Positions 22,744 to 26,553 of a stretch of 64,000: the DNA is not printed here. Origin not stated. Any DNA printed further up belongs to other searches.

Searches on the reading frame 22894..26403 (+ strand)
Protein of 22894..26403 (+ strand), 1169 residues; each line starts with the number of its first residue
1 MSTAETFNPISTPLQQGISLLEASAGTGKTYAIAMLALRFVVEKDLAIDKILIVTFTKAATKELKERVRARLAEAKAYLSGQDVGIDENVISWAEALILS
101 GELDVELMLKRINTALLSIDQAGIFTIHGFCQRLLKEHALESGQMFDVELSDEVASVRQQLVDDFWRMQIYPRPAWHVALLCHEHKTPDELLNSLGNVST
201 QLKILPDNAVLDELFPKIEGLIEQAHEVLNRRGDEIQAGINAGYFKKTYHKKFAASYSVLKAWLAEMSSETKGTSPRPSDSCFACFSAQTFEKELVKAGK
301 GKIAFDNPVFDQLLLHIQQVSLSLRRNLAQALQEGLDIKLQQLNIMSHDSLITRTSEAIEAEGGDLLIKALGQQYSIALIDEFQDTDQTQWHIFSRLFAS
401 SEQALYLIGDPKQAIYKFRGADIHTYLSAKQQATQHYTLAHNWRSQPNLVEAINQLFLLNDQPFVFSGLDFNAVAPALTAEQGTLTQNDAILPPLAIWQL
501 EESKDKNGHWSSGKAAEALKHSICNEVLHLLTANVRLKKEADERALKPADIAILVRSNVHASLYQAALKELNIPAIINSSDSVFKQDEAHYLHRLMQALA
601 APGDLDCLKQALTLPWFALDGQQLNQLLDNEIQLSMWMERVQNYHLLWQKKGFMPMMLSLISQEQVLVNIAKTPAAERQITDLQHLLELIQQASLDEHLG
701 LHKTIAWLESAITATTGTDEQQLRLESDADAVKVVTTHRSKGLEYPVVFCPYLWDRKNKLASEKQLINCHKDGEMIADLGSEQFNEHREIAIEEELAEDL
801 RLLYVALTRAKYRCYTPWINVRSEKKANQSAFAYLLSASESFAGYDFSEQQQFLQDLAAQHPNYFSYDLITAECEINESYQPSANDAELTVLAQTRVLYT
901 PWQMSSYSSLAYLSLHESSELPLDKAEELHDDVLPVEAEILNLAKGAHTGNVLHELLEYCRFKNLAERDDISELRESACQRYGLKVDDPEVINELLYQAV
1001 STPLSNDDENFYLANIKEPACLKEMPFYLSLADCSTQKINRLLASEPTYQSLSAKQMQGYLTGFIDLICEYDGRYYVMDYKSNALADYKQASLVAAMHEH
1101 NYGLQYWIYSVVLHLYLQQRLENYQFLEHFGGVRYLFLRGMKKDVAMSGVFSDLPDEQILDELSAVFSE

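Call 25: search_protein_families(library=pfam, proteins=[window:22894-26403:+], max_evalue=0.00001)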
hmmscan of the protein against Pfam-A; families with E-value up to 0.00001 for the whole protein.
window:22894-26403:+ (1169 aa): 6 families
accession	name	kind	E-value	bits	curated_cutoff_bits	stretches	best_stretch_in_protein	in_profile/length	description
PF00580.27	UvrD-helicase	-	4.5e-48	164.7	23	1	15-432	12-269/271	UvrD/REP helicase N-terminal domain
PF13361.12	UvrD_C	-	5.2e-23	82.5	25.6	1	437-818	1-347/350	UvrD-like helicase C-terminal domain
PF13245.12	AAA_19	-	4.2e-15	56.5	25.1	1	12-73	7-65/134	AAA domain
PF13538.12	UvrD_C_2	-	2.4e-10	40.6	27.4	0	734-758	4-30/52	UvrD-like helicase C-terminal domain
PF13604.12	AAA_30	-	1.1e-07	32.3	27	0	322-445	52-156/191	AAA domain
PF12705.13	PDDEXK_1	-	4e-06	27.4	22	0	948-1142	36-193/247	PD-(D/E)XK nuclease superfamily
